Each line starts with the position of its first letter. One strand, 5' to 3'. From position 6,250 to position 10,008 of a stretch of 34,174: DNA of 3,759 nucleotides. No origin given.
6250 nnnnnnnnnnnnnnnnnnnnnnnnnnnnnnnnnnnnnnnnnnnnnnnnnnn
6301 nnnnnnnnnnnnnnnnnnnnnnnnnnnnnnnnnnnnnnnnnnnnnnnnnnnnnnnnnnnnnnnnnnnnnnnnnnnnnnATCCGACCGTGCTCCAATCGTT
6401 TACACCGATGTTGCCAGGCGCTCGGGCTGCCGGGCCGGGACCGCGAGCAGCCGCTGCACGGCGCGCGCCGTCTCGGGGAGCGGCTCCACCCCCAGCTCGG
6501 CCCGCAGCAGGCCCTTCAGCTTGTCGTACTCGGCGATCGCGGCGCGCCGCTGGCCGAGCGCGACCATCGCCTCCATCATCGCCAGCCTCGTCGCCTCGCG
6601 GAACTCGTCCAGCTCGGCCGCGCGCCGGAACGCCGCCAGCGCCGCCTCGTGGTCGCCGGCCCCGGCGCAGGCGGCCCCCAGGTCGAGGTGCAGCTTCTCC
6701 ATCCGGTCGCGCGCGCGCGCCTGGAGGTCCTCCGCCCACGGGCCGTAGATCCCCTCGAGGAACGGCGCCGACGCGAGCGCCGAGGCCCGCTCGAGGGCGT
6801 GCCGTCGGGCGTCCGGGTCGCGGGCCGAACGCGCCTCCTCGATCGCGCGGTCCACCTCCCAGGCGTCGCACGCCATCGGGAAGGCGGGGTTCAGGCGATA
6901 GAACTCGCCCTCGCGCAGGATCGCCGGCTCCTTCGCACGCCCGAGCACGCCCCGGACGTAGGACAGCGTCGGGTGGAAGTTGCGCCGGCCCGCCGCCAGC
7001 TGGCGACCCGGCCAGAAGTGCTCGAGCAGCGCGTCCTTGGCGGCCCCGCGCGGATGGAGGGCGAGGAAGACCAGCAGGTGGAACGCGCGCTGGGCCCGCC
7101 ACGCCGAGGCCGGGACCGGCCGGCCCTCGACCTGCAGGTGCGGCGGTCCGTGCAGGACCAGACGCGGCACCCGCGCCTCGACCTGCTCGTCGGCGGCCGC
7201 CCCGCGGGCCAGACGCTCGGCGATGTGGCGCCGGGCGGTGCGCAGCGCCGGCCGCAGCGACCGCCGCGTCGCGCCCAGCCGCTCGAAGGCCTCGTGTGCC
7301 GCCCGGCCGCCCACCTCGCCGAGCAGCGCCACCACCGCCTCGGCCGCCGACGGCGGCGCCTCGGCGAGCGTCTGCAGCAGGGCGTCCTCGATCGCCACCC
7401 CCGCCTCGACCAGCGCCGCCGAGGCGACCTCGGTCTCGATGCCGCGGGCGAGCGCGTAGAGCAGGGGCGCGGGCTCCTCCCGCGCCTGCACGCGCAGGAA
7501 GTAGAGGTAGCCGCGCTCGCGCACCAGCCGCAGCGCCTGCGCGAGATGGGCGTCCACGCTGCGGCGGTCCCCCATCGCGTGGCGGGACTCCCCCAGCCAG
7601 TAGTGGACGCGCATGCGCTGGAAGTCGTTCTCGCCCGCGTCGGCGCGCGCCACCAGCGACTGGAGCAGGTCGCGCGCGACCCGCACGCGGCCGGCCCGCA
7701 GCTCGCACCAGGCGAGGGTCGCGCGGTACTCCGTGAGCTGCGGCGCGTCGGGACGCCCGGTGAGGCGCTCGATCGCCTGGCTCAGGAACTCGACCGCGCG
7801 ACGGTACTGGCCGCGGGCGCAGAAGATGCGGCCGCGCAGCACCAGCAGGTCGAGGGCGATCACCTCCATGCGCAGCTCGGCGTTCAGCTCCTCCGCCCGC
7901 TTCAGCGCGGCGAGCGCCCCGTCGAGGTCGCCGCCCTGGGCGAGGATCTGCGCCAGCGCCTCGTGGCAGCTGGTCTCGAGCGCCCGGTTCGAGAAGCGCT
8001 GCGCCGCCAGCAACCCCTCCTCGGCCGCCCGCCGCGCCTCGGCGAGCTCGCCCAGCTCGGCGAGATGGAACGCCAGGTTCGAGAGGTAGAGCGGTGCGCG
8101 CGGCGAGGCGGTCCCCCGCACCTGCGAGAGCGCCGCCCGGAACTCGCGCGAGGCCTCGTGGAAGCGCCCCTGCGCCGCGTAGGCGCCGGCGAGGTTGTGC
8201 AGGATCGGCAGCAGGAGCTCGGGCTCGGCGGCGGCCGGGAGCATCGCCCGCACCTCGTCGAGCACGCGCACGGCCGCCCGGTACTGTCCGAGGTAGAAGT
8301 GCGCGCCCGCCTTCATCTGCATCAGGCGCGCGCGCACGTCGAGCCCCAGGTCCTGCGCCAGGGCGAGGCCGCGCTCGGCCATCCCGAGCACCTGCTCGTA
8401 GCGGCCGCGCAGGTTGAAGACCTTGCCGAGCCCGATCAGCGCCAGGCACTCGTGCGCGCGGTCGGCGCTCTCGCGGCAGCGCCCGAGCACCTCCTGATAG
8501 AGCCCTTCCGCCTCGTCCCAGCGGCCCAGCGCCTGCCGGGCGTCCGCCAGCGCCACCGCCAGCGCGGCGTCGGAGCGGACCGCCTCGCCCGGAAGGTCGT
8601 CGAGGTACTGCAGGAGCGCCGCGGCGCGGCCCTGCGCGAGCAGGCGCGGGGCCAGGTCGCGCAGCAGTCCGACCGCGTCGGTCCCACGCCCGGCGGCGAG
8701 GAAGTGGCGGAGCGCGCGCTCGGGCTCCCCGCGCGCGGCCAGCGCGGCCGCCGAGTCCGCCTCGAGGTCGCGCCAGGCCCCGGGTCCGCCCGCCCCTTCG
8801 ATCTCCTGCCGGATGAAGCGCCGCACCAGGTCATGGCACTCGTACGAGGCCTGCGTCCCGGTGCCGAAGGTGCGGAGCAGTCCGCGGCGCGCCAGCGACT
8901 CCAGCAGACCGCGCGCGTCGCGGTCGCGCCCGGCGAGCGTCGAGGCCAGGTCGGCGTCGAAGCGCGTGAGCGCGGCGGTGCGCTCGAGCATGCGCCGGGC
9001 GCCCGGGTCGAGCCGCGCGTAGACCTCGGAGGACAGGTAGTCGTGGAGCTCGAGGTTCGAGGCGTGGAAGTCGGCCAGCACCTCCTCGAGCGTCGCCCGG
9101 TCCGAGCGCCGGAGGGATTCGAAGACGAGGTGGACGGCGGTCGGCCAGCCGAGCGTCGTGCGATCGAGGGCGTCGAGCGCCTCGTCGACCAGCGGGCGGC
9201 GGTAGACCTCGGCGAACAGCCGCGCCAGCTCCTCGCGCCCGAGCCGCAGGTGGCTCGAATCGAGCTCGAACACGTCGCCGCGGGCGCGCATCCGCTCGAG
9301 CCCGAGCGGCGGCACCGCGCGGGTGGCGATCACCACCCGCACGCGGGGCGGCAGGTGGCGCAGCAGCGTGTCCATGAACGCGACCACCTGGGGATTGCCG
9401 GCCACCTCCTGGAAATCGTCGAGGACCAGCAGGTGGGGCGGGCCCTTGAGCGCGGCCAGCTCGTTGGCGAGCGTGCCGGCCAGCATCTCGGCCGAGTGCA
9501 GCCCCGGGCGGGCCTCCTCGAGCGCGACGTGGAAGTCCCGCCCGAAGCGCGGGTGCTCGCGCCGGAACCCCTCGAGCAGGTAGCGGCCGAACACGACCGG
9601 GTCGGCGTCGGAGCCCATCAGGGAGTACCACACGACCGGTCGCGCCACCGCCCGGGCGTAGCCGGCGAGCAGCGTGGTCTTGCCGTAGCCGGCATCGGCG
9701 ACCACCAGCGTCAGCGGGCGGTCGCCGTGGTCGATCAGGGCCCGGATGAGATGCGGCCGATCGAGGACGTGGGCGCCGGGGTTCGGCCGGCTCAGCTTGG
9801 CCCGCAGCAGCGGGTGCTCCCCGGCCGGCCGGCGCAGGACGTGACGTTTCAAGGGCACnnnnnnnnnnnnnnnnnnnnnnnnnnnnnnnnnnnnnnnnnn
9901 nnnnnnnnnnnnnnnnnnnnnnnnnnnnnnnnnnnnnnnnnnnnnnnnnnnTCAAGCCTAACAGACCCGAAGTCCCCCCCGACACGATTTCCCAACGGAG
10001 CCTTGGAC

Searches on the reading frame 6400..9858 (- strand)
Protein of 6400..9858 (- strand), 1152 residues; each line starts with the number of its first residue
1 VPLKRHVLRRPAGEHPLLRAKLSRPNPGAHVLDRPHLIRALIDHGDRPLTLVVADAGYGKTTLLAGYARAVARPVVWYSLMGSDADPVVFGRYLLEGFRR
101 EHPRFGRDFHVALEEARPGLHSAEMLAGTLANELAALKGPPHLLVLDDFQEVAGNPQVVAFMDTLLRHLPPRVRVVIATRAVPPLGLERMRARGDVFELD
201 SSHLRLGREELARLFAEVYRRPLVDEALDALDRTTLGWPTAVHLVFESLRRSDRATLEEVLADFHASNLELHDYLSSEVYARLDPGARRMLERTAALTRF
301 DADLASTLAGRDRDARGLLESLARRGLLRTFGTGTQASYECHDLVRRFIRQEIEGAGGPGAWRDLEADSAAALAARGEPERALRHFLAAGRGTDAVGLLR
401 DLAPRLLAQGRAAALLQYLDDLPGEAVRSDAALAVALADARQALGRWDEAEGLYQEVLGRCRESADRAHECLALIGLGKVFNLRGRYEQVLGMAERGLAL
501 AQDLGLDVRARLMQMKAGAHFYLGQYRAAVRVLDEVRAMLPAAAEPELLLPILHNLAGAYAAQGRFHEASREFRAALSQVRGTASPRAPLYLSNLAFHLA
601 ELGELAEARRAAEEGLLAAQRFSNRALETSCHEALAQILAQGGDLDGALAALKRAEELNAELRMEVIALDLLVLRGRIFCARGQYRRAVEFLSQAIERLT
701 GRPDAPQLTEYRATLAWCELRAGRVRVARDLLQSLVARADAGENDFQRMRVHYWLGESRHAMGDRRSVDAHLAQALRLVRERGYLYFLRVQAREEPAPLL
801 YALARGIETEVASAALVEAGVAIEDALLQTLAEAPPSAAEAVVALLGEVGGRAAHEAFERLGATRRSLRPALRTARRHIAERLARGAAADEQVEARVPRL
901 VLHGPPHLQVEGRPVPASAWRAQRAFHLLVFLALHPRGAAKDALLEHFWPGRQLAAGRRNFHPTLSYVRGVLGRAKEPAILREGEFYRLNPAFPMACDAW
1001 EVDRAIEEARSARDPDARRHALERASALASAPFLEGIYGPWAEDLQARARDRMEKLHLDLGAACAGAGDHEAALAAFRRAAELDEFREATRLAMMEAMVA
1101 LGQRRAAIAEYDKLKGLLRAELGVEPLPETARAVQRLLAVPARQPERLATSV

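Call 7: search_protein_families(library=pfam, proteins=[window:6400-9858:-])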
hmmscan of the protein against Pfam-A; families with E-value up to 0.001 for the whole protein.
window:6400-9858:- (1152 aa): 12 families
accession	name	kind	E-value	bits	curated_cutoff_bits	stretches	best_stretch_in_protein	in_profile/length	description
PF13424.12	TPR_12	-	3.7e-27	94.8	30.1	3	431-502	3-76/77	Tetratricopeptide repeat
PF17874.7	TPR_MalT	-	6.1e-22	78.8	45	1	484-787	14-318/336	MalT-like TPR region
PF07719.23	TPR_2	-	9.6e-15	53.9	27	0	1056-1084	3-31/34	Tetratricopeptide repeat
PF03704.23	BTAD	-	9.4e-14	52.4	22.1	1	997-1138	1-146/146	Bacterial transcriptional activator domain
PF00515.34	TPR_1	-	2.9e-11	43.1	27.8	0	1056-1085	3-32/34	Tetratricopeptide repeat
PF13176.12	TPR_7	-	7.1e-11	41.7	27.9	1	435-467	3-35/36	Tetratricopeptide repeat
PF13181.12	TPR_8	-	4e-08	33.2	25.7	0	1058-1085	5-32/34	Tetratricopeptide repeat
PF13401.12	AAA_22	-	5.6e-08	33.6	27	1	46-162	4-104/130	AAA domain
PF14559.12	TPR_19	-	2.2e-06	28.3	25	0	681-740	3-56/68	Tetratricopeptide repeat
PF13414.12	TPR_11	-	6.9e-05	22.9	26.8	0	637-660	2-25/42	TPR repeat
PF25058.1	ARM_TT21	-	9.2e-05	22.9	27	0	588-655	57-120/155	Tetratricopeptide repeat protein 21 ARM repeat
PF10602.15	RPN7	-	0.00051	20.2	29.6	0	442-536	47-139/174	26S proteasome subunit RPN7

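Call 14: find_homologous_proteins(query=window:6400-9858:-, max_evalue=1e-10)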
Query window:6400-9858:- (1152 aa): 563 proteins with E <= 1e-10 among 8000 candidates; the best 120 are listed.
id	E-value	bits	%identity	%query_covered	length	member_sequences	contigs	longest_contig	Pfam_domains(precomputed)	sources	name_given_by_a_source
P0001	0.0e+0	2483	100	100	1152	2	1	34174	PF14559.13,PF03704.24,PF25873.1,PF17874.8,PF00515.35,PF13424.13,PF13176.13,PF13401.13,PF13181.13,PF07719.24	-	-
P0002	0.0e+0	2139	86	99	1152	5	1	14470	PF03704.24,PF13414.13,PF13176.13,PF13401.13,PF13428.13,PF14559.13,PF25873.1,PF17874.8,PF00515.35,PF13424.13,PF13181.13,PF07719.24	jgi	-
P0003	0.0e+0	2103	86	99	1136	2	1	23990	PF14559.13,PF03704.24,PF25873.1,PF25058.2,PF17874.8,PF00515.35,PF13424.13,PF13176.13,PF13401.13,PF13181.13,PF07719.24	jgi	jgi:LuxR family maltose regulon positive regulatory protein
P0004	0.0e+0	2079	85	99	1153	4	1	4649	PF03704.24,PF25873.1,PF17874.8,PF00515.35,PF13424.13,PF13176.13,PF13401.13,PF13428.13,PF13181.13,PF07719.24,PF13174.13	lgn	-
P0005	0.0e+0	2026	82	99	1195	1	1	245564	PF03704.24,PF13414.13,PF25058.2,PF13176.13,PF13401.13,PF13428.13,PF14559.13,PF25873.1,PF17874.8,PF00515.35,PF13424.13,PF13181.13,PF07719.24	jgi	jgi:ATP/maltotriose-dependent transcriptional regulator MalT/DNA-binding SARP family transcriptional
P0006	0.0e+0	2018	82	99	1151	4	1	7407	PF03704.24,PF13176.13,PF13401.13,PF13428.13,PF13191.13,PF14559.13,PF25873.1,PF17874.8,PF00515.35,PF13424.13,PF13181.13,PF07719.24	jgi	jgi:ATP/maltotriose-dependent transcriptional regulator MalT/DNA-binding SARP family transcriptional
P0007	0.0e+0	2009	82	99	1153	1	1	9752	PF03704.24,PF13176.13,PF13401.13,PF13428.13,PF13191.13,PF14559.13,PF25873.1,PF17874.8,PF00515.35,PF13424.13,PF13181.13,PF07719.24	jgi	jgi:ATP/maltotriose-dependent transcriptional regulator MalT/DNA-binding SARP family transcriptional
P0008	0.0e+0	2008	81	100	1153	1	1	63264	PF10602.16,PF03704.24,PF13414.13,PF25058.2,PF13176.13,PF13401.13,PF13428.13,PF13191.13,PF13374.13,PF14559.13,PF25873.1,PF17874.8,PF00515.35,PF13424.13,PF13181.13,PF07719.24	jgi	jgi:ATP/maltotriose-dependent transcriptional regulator MalT/DNA-binding SARP family transcriptional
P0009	0.0e+0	1981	82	98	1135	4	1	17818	PF03704.24,PF13176.13,PF13401.13,PF13428.13,PF13191.13,PF13374.13,PF07721.21,PF14559.13,PF25873.1,PF17874.8,PF00515.35,PF13424.13,PF13432.13,PF07719.24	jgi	jgi:ATP/maltotriose-dependent transcriptional regulator MalT/DNA-binding SARP family transcriptional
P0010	0.0e+0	1944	79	99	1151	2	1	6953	PF03704.24,PF13176.13,PF13401.13,PF13428.13,PF13191.13,PF13374.13,PF07721.21,PF14559.13,PF25873.1,PF17874.8,PF00515.35,PF13424.13,PF07719.24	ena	-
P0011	0.0e+0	1928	80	99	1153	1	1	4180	PF07721.21,PF03704.24,PF25873.1,PF17874.8,PF00515.35,PF13424.13,PF13176.13,PF13401.13,PF07719.24,PF13374.13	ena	-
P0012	0.0e+0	1910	77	99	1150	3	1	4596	PF03704.24,PF25873.1,PF17874.8,PF00515.35,PF13424.13,PF13176.13,PF13432.13,PF13401.13,PF13428.13,PF13181.13,PF07719.24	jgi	jgi:ATP/maltotriose-dependent transcriptional regulator MalT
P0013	0.0e+0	1900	78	99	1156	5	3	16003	PF03704.24,PF13414.13,PF13176.13,PF13401.13,PF13428.13,PF13191.13,PF07721.21,PF14559.13,PF25873.1,PF17874.8,PF00515.35,PF13424.13,PF13181.13,PF07719.24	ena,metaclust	metaclust:\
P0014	0.0e+0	1857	76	99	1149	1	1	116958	PF03704.24,PF13414.13,PF25058.2,PF13176.13,PF13401.13,PF13428.13,PF14559.13,PF25873.1,PF17874.8,PF00515.35,PF13424.13,PF13181.13,PF07719.24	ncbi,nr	ncbi:MAG: tetratricopeptide repeat protein [Candidatus Eisenbacteria bacterium]|nr:tetratricopeptide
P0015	0.0e+0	1754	72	98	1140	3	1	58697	PF14559.13,PF03704.24,PF25873.1,PF25058.2,PF17874.8,PF13424.13,PF13176.13,PF13401.13,PF07719.24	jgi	jgi:ATP/maltotriose-dependent transcriptional regulator MalT/DNA-binding SARP family transcriptional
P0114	0.0e+0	1219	56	99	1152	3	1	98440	PF14559.13,PF03704.24,PF25873.1,PF13414.13,PF17874.8,PF00515.35,PF13424.13,PF13401.13,PF13181.13,PF07719.24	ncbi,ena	-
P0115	0.0e+0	1218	56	97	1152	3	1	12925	PF14559.13,PF03704.24,PF25873.1,PF13414.13,PF17874.8,PF00515.35,PF13424.13,PF13176.13,PF13401.13,PF13181.13,PF07719.24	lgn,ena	-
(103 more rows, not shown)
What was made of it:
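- Closest known: MalT. Same: JGI names many homologues 'LuxR family maltose regulon positive regulatory protein' (call 14).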

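Call 17: find_related_loci(query=A1, collection=genome_contigs, flank=10000)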
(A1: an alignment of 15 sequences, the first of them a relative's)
Query A1 (1152 aa) in genome_contigs; peptide patterns used: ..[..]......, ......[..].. (x = any residue, [..] = any of these).
154 stretches matched a pattern; 39 encode a relative of the query (tblastn E <= 1e-3); 37 distinct loci.
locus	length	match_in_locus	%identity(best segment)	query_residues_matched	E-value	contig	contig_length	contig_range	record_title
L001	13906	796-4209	78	1-1138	0e+0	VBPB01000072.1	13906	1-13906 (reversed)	MAG: Candidatus Eisenbacteria bacterium isolate WS_11 14_1009_16_40cm_scaffold_16919, whole genome shotgun sequence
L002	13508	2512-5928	85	1-1139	0e+0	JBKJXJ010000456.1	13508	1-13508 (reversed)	MAG: Candidatus Eisenbacteria bacterium isolate swi_bin.170 k127_4661211, whole genome shotgun sequence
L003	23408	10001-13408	76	3-1140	0e+0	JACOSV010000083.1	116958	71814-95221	MAG: Candidatus Eisenbacteria bacterium isolate NC_groundwater_27_Pr7_B-0.1um_72_14 FFV18_Bp1_scaffold_837544, whole gen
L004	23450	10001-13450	72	1-1147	0e+0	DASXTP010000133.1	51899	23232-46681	MAG TPA_asm: Candidatus Eisenbacteria bacterium isolate SMAG_U4695 k141_1106613, whole genome shotgun sequence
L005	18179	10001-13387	68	9-1139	0e+0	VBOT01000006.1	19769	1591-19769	MAG: Candidatus Eisenbacteria bacterium isolate WS_3 14_1009_16_30cm_scaffold_9794, whole genome shotgun sequence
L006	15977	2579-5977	72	16-1139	0e+0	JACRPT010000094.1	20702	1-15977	MAG: Candidatus Eisenbacteria bacterium isolate NC_groundwater_1994_Pr3_S-0.65um_72_3 SR2-18-Sp65_coassembly_scaffold_30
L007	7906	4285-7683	67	15-1139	0e+0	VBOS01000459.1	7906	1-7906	MAG: Candidatus Eisenbacteria bacterium isolate WS_2 14_0903_13_30cm_scaffold_7323618, whole genome shotgun sequence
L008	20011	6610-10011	67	15-1139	0e+0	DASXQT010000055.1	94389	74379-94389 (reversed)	MAG TPA_asm: Candidatus Eisenbacteria bacterium isolate SMAG_U4620 k141_1476149, whole genome shotgun sequence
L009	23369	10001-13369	67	16-1139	0e+0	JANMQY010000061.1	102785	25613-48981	MAG: Candidatus Eisenbacteria bacterium isolate OTE_51_metabat_109 OTE_51_k141_2922560, whole genome shotgun sequence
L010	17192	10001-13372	63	16-1139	0e+0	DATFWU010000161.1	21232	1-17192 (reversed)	MAG TPA_asm: Candidatus Eisenbacteria bacterium isolate SMAG_U9499 k141_19419370, whole genome shotgun sequence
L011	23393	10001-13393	66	7-1138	0e+0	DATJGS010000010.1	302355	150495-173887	MAG TPA_asm: Candidatus Saccharimonadaceae bacterium isolate SMAG_U15492 k141_1992235, whole genome shotgun sequence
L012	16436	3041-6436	66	16-1146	0e+0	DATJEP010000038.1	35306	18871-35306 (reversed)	MAG TPA_asm: Candidatus Udaeobacter sp. isolate SMAG_U15436 k141_1215144, whole genome shotgun sequence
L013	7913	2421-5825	61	1-1138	0e+0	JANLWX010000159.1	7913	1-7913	MAG: Candidatus Eisenbacteria bacterium isolate OTE_20_metabat_201 OTE_20_k141_279127, whole genome shotgun sequence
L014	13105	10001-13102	61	16-1048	0e+0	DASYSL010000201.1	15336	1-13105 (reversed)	MAG TPA_asm: Candidatus Eisenbacteria bacterium isolate SMAG_U4537 k141_1003849, whole genome shotgun sequence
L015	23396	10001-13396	59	17-1138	0e+0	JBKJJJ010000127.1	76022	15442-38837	MAG: Candidatus Eisenbacteria bacterium isolate ant_bin.20 S1Ck117_851891_flag_1_multi_13.7441_len_76022, whole genome s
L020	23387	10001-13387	65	9-1139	0e+0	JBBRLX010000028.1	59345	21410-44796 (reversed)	MAG: Candidatus Eisenbacteria bacterium isolate La1_maxbin2.300 LA1C_X2.300_k141_2980227L_59345_cov_43.9843, whole genom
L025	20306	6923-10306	70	10-1139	0e+0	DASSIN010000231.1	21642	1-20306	MAG TPA_asm: Candidatus Eisenbacteria bacterium isolate SMAG_U1088 k141_94681, whole genome shotgun sequence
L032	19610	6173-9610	57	4-1152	0e+0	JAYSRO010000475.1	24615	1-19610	MAG: Candidatus Eisenbacteria bacterium isolate GFS_11975 GFS_11975_474, whole genome shotgun sequence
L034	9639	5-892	68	844-1139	6e-104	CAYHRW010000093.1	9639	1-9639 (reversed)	MAG TPA_asm: uncultured bacterium isolate ERP119705_co14_70 genome assembly, contig: NODE_10277_length_9639_cov_8.063439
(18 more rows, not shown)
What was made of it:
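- On SARP regulators (protein): Homologues and loci come from Candidatus Eisenbacteria MAGs (calls 14, 17).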

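Call 26: find_related_loci(query=window:6400-9858:-, collection=metagenome_contigs, flank=6000)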
Query window:6400-9858:- (1152 aa) in metagenome_contigs; peptide patterns used: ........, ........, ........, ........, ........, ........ (x = any residue, [..] = any of these).
99 stretches matched a pattern; 26 encode a relative of the query (tblastn E <= 1e-3); 25 distinct loci.
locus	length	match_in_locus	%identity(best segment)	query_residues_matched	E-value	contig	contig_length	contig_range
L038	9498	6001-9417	86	1-1139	0e+0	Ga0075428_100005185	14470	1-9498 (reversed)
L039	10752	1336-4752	81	1-1139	0e+0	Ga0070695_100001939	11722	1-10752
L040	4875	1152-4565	78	1-1138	0e+0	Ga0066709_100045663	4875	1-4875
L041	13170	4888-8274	67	9-1139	0e+0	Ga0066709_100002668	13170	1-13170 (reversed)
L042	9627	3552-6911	68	16-1139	0e+0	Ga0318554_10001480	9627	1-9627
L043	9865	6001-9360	68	16-1139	0e+0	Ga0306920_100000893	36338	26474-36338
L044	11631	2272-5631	68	16-1139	0e+0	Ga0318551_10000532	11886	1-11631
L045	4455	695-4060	68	16-1139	0e+0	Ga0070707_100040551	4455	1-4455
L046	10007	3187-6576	64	8-1139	0e+0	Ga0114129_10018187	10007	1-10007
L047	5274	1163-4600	61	1-1139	0e+0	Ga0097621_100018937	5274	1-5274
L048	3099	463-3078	69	17-889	0e+0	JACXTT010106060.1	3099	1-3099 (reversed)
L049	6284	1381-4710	55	17-1138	0e+0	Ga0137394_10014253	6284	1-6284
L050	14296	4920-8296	62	10-1138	0e+0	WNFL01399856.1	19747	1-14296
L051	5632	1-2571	59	288-1143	0e+0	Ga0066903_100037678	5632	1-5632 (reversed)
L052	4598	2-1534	66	628-1139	0e+0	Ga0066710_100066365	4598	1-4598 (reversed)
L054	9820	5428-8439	67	15-1139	0e+0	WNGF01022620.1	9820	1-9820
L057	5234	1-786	78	892-1152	9e-121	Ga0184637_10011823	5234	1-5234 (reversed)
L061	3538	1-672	66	916-1139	2e-90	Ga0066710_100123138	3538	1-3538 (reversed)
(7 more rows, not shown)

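Call 47: search_protein_families(library=ncbifam, proteins=[window:6400-9858:-], max_evalue=0.01)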
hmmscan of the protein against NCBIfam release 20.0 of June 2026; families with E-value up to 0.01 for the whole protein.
window:6400-9858:- (1152 aa): 7 families
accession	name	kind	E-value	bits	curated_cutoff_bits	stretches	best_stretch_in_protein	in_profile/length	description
NF003420.0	PRK04841.1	equivalog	3.4e-71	240.5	537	1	17-784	2-766/903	HTH-type transcriptional regulator MalT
NF053617.1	SARPRegAfsRStmc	equivalog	3.6e-09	35.1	1430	1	882-1139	13-267/986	SARP-family global regulator AfsR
NF053520.1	HK_Porph_FimS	equivalog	4.9e-09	35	600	1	449-695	62-310/618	sensor histidine kinase FimS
NF040959.1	MamA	equivalog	3.7e-08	33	200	0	1055-1085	38-68/204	magnetosome protein MamA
TIGR02795.1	tol_pal_ybgF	equivalog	0.00046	20.8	90.1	0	556-611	45-98/119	tol-pal system protein YbgF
TIGR02521.1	type_IV_pilW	equivalog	0.0036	16.9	154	0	1059-1116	140-197/234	type IV pilus biogenesis/stability protein PilW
NF047558.1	TPR_END_plus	domain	0.0086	16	32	0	635-665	5-35/56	TPR end-of-group domain-containing protein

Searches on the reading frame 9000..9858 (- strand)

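Call 11: search_protein_families(library=pfam, proteins=[window:9000-9858:-], max_evalue=10)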
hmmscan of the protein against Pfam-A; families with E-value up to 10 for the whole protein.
window:9000-9858:- (286 aa): 10 families
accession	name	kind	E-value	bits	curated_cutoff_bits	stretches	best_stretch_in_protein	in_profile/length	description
PF13401.12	AAA_22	-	1.3e-07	32.5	27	1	46-162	4-104/130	AAA domain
PF13191.12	AAA_16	-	3e-06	28.3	32.6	1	44-176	21-165/167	AAA ATPase domain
PF13481.12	AAA_25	-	1.9e-05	24.8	27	1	46-155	29-158/195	AAA domain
PF05729.18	NACHT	-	0.00052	20.3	26.7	2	142-186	83-135/167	NACHT domain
PF20703.3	nSTAND1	-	0.00062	20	27.1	1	34-181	19-161/379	Novel STAND NTPase 1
PF25199.1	nSTAND_NTPase5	-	0.0028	17.9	34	1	43-72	37-66/145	Novel STAND NTPase 5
PF13546.12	DDE_5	-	0.014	15.4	27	1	37-72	167-201/272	DDE superfamily endonuclease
PF24883.2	NPHP3_N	-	0.025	15.2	24.8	1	31-180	6-164/164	Nephrocystin 3, N-terminal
PF13604.12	AAA_30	-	0.057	13.6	27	1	38-73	10-44/191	AAA domain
PF01609.27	DDE_Tnp_1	-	0.13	12.5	23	1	36-64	64-92/200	Transposase DDE domain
